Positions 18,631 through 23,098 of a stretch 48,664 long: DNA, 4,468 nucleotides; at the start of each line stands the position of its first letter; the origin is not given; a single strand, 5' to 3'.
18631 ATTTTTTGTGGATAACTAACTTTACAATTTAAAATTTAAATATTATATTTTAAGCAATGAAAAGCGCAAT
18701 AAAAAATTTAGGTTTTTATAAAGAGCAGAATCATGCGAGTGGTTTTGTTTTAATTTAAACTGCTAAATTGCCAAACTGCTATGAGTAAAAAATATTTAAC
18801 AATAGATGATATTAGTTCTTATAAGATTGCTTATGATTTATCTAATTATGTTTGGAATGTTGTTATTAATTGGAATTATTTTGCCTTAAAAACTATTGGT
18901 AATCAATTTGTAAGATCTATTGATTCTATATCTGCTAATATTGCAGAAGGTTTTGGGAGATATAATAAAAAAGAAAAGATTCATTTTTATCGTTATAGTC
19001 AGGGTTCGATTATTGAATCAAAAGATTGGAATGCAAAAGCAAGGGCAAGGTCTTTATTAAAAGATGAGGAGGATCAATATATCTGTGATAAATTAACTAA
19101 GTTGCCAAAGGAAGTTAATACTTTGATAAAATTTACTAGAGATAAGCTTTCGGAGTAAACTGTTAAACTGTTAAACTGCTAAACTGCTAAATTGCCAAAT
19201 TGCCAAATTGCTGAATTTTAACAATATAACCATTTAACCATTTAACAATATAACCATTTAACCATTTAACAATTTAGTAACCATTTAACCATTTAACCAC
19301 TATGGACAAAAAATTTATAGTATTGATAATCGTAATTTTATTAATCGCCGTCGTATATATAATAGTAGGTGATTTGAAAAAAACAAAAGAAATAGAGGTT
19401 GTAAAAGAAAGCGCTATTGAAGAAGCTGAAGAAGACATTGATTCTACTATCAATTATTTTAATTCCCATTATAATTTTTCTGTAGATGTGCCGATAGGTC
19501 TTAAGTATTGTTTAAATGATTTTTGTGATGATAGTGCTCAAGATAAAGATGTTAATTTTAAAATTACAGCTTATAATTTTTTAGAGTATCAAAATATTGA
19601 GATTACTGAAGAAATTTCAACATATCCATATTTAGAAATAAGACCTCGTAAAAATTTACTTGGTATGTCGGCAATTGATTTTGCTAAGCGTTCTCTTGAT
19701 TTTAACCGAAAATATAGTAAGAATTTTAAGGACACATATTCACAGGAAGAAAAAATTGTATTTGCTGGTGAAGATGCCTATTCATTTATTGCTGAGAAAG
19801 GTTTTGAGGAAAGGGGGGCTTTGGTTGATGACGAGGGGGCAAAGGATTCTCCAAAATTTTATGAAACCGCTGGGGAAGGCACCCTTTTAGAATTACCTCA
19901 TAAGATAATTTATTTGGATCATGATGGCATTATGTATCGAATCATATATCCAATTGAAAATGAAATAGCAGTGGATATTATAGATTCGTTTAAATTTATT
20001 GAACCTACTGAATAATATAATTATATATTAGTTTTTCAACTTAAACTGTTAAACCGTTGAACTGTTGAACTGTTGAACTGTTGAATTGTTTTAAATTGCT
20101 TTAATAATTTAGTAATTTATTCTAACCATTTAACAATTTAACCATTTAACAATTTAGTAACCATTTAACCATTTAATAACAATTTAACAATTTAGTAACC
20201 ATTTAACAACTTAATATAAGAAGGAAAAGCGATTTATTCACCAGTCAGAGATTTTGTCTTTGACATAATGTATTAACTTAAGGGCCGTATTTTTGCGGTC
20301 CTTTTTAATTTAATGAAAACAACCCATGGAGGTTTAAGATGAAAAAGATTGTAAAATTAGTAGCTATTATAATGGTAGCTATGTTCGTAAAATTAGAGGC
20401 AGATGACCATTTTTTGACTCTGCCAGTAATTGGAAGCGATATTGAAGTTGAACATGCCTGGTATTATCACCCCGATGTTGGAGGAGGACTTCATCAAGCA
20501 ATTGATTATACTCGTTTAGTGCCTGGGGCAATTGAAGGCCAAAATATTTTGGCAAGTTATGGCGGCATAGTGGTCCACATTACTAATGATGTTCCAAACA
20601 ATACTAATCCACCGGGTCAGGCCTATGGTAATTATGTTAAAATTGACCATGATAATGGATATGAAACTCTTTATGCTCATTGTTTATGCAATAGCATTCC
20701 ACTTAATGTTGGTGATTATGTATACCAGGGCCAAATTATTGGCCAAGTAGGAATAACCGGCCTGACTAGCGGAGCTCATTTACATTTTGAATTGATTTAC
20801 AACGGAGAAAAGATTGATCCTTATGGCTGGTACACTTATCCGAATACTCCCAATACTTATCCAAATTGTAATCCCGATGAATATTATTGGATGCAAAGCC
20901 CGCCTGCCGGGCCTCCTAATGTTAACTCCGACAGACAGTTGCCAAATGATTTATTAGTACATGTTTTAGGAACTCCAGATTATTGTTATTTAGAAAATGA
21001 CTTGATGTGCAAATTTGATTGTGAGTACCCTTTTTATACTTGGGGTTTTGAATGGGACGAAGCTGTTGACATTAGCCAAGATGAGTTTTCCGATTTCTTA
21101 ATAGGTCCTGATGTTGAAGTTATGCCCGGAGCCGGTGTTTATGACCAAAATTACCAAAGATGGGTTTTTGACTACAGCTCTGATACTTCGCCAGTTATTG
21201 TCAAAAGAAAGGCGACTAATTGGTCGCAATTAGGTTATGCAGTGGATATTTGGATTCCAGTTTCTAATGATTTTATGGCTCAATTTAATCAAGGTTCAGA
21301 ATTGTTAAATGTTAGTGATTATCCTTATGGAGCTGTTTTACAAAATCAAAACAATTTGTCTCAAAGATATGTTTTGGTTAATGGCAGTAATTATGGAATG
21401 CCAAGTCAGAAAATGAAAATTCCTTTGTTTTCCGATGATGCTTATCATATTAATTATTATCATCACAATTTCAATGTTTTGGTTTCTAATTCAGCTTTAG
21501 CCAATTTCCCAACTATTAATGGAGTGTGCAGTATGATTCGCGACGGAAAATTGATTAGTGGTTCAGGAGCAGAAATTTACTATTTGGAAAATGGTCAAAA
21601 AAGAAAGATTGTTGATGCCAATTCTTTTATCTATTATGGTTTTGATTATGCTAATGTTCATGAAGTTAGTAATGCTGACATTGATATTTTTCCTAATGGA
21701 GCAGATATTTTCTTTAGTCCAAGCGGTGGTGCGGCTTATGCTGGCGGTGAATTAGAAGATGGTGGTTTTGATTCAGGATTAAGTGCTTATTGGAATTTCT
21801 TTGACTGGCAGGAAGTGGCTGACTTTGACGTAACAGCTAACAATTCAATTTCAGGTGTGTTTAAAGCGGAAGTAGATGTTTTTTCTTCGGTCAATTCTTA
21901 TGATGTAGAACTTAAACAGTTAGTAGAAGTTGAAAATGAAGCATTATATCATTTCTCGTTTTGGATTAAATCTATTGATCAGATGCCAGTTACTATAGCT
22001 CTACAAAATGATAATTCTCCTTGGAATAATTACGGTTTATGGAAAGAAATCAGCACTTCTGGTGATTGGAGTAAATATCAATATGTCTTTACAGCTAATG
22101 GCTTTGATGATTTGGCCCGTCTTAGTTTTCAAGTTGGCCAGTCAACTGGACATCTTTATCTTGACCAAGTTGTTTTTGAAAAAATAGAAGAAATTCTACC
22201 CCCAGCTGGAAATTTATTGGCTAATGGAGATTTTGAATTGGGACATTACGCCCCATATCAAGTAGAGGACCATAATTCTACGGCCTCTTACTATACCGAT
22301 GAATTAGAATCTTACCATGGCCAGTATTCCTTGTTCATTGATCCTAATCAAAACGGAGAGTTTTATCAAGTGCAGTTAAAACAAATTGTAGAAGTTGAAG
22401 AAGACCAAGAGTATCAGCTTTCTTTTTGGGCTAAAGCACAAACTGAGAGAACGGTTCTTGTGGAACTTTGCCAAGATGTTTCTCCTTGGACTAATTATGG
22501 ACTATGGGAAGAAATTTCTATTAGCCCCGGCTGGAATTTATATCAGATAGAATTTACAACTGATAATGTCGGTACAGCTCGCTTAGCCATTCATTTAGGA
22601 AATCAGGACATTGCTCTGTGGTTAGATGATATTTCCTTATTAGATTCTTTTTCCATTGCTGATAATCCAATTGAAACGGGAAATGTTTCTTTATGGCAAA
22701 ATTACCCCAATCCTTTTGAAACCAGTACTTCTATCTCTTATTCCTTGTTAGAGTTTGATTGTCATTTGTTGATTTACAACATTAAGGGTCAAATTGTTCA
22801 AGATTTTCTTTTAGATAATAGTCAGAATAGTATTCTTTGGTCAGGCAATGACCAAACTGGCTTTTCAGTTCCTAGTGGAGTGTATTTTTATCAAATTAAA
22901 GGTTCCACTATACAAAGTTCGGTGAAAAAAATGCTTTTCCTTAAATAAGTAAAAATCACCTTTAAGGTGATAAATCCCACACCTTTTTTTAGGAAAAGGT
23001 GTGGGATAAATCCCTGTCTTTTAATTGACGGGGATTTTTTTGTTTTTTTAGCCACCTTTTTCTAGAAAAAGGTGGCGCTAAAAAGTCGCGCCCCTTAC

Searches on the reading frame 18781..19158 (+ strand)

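Call 45: search_protein_families(library=pfam, proteins=[window:18781-19158:+], max_evalue=0.01)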
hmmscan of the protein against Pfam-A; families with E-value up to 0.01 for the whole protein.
window:18781-19158:+ (125 aa): 1 family
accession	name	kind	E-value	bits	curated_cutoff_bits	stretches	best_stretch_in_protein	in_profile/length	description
PF05635.17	23S_rRNA_IVP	-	5e-19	68.9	33.8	1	10-111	2-103/106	23S rRNA-intervening sequence protein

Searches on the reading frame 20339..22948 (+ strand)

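Call 45: search_protein_families(library=pfam, proteins=[window:20339-22948:+], max_evalue=0.01)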
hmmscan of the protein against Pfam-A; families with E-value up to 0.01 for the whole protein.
window:20339-22948:+ (869 aa): 5 families
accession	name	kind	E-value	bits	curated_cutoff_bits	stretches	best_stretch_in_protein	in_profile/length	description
PF01551.29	Peptidase_M23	-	2.2e-21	76.3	28.7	1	64-161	10-96/96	Peptidase family M23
PF02018.23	CBM_4_9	-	1.6e-20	74.3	25.9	2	624-755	1-133/136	Carbohydrate binding domain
PF18962.6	Por_Secre_tail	-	1.1e-05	26.1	27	1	789-865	2-73/75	Secretion system C-terminal sorting domain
PF13585.12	CHU_C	-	0.0011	19.4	27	1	808-858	29-75/86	CHU_C Type IX secretion signal domain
PF13860.13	FlgD_ig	-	0.0066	16.8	27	0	810-856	27-76/79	FlgD Ig-like domain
